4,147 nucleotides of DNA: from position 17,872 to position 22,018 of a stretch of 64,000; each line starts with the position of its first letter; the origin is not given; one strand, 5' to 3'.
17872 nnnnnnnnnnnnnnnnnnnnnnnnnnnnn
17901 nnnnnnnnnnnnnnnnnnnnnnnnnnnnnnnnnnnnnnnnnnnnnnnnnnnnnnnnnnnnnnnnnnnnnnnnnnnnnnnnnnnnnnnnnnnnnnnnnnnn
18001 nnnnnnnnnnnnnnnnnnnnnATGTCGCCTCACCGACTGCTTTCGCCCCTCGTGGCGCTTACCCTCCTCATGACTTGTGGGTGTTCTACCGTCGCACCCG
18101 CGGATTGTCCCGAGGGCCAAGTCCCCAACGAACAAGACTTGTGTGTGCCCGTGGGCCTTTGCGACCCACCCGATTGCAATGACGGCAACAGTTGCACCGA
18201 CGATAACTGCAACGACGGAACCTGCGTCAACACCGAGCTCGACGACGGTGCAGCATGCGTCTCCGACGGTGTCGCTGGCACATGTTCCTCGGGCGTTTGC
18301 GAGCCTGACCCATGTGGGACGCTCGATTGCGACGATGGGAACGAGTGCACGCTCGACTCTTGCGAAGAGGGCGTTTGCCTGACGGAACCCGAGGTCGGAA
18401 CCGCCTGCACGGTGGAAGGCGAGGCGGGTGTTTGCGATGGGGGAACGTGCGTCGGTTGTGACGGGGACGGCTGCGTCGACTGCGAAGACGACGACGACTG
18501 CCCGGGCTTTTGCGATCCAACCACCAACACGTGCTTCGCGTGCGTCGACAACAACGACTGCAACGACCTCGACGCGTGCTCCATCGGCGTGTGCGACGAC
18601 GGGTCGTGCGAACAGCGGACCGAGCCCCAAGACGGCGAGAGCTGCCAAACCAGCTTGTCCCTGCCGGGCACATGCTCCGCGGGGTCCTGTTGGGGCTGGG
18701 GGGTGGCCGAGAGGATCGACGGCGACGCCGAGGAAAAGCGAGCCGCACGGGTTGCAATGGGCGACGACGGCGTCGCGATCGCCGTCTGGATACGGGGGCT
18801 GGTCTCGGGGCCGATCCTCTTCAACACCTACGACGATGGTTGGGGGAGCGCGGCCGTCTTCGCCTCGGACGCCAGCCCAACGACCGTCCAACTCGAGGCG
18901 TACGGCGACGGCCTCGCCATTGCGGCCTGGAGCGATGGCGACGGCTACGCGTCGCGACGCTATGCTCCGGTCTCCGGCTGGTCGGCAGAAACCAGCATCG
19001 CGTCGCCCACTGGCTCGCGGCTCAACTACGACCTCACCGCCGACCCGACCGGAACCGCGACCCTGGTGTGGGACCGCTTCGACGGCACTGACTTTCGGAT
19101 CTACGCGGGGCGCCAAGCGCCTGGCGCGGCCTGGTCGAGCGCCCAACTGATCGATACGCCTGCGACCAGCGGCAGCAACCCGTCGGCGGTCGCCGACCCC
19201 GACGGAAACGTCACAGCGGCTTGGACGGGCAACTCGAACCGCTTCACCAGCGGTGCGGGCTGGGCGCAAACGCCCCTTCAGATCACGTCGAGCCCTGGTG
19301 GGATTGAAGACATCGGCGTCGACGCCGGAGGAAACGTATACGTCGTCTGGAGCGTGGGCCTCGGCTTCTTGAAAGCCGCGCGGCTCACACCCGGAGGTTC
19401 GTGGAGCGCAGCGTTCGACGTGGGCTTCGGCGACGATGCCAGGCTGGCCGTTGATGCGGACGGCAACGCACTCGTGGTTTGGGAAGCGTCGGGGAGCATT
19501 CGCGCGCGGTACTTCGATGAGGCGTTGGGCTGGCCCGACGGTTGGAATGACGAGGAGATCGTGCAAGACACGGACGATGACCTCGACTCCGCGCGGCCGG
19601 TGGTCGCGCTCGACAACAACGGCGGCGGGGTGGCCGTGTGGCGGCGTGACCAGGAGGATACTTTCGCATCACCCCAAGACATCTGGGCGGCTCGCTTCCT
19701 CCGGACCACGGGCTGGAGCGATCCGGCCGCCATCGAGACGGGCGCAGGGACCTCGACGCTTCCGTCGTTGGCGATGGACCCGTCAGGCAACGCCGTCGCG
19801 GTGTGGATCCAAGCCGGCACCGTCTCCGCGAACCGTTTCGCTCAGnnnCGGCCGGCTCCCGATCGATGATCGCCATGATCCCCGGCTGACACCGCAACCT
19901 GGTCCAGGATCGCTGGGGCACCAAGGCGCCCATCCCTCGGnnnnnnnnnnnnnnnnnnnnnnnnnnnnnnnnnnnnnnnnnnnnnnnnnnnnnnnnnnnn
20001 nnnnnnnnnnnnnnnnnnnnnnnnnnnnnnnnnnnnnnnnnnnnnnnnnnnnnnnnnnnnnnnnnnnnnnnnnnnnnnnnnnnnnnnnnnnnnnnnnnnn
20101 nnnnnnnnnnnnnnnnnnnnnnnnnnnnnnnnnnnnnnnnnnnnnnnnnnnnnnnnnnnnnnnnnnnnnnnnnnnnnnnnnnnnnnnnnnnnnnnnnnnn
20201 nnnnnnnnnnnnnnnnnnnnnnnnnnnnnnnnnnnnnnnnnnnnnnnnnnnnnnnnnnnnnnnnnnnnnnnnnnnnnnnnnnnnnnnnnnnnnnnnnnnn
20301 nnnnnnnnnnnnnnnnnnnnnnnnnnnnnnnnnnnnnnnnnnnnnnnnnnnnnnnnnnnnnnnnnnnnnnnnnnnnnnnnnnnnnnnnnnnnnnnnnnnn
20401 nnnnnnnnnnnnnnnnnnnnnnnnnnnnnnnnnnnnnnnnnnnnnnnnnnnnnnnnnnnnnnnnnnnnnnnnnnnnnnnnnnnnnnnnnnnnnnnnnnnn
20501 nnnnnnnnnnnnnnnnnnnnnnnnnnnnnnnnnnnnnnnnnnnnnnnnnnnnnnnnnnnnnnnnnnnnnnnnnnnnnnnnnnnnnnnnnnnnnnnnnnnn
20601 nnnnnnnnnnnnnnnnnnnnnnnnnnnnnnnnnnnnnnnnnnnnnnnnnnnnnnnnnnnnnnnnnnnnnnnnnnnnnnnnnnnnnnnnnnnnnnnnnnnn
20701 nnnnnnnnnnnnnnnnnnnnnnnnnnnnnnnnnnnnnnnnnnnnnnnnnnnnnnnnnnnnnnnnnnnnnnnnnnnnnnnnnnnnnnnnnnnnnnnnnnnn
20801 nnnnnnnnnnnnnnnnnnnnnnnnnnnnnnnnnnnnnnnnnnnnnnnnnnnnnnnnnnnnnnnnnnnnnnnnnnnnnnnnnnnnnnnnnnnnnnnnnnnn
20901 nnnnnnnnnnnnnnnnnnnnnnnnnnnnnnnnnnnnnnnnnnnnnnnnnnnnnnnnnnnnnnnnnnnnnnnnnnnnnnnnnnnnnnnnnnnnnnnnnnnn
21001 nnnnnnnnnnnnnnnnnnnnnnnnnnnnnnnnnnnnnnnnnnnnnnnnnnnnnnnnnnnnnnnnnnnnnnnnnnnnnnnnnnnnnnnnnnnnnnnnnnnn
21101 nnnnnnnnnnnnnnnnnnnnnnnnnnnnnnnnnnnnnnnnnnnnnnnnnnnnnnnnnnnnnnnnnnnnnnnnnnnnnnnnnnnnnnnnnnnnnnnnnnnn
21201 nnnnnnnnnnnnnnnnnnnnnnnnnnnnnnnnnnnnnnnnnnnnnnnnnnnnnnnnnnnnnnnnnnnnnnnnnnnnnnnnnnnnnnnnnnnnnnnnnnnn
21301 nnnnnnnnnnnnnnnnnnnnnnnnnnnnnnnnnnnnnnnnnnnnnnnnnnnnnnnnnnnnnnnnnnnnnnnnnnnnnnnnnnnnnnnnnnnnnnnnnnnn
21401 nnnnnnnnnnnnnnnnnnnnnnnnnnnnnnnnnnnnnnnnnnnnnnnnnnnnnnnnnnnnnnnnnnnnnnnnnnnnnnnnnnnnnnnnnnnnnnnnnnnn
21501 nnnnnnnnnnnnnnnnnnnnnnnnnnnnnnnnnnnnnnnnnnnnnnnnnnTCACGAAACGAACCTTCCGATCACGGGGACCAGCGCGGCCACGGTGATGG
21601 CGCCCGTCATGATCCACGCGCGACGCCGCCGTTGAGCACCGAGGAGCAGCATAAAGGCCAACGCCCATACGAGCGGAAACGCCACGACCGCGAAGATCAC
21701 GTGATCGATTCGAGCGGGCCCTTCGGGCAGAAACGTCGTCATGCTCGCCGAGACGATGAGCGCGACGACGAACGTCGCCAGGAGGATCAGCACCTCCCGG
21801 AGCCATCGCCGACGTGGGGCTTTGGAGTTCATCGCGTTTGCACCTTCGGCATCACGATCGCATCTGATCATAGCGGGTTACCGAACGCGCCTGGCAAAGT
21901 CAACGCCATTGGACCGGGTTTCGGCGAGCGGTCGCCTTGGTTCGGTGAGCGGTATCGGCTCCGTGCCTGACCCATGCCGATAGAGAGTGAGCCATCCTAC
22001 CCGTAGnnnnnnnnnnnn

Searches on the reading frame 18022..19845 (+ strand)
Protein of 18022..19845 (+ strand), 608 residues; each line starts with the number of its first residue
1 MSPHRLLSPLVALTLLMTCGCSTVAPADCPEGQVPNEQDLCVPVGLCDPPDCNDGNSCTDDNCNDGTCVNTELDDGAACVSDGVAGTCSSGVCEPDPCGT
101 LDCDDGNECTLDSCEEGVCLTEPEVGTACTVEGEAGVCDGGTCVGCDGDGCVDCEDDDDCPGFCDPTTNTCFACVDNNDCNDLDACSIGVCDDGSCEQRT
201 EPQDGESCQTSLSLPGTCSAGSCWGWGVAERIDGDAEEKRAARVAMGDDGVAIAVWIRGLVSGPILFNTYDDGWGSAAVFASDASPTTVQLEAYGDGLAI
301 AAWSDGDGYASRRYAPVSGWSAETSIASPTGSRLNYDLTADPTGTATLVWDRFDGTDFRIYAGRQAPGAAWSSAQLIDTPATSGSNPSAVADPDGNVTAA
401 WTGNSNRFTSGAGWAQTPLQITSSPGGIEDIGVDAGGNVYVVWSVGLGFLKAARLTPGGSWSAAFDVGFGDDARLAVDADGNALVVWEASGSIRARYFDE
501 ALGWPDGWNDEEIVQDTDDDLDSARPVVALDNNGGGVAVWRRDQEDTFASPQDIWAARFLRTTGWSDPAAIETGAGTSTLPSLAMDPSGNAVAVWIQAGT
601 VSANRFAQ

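Call 5: search_protein_families(library=pfam, proteins=[window:18022-19845:+], max_evalue=0.01)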
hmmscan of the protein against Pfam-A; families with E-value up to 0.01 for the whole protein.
window:18022-19845:+ (608 aa): 2 families
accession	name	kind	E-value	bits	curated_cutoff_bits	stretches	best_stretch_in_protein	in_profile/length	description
PF00526.23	Dicty_CTDC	-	0.00058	20.1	27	1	102-118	1-19/24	Dictyostelium (slime mold) repeat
PF11410.13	Antifungal_pept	-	0.0021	18.4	22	1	75-96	3-24/33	Antifungal peptide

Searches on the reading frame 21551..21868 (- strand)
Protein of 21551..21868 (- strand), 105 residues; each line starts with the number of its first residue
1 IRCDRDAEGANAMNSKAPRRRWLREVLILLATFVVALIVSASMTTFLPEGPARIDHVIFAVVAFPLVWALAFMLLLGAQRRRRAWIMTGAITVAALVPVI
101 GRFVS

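Call 46: search_protein_families(library=pfam, proteins=[window:21551-21868:-], max_evalue=1)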
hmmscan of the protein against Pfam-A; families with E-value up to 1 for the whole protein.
window:21551-21868:- (105 aa): 10 families
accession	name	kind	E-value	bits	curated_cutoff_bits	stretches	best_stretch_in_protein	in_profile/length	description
PF25592.1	DUF7937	-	0.0006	19.2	31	1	15-97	131-213/402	Domain of unknown function (DUF7937)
PF19946.4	DUF6408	-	0.001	19.5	25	1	16-42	7-33/42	Family of unknown function (DUF6408)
PF24095.1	DUF7378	-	0.0018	18.6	27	1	19-97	49-132/144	Domain of unknown function (DUF7378)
PF02322.20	Cyt_bd_oxida_II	-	0.012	15.4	35.6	1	21-99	185-252/302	Cytochrome bd terminal oxidase subunit II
PF25637.1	DUF7942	-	0.014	15.7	26.7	1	29-97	16-87/104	Family of unknown function (DUF7942)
PF06197.19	DUF998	-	0.027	14.6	30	1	18-97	64-145/184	Protein of unknown function (DUF998)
PF20237.3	DUF6594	-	0.069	13.5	30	1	20-97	167-238/238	Family of unknown function (DUF6594)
PF13800.11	Sigma_reg_N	-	0.13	13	26.3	1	16-63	6-55/91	Sigma factor regulator N-terminal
PF07884.19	VKOR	-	0.64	10.6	27.5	1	57-97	59-99/134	Vitamin K epoxide reductase family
PF05656.20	DUF805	-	0.8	10.6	25.7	0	14-101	5-89/111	Protein of unknown function (DUF805)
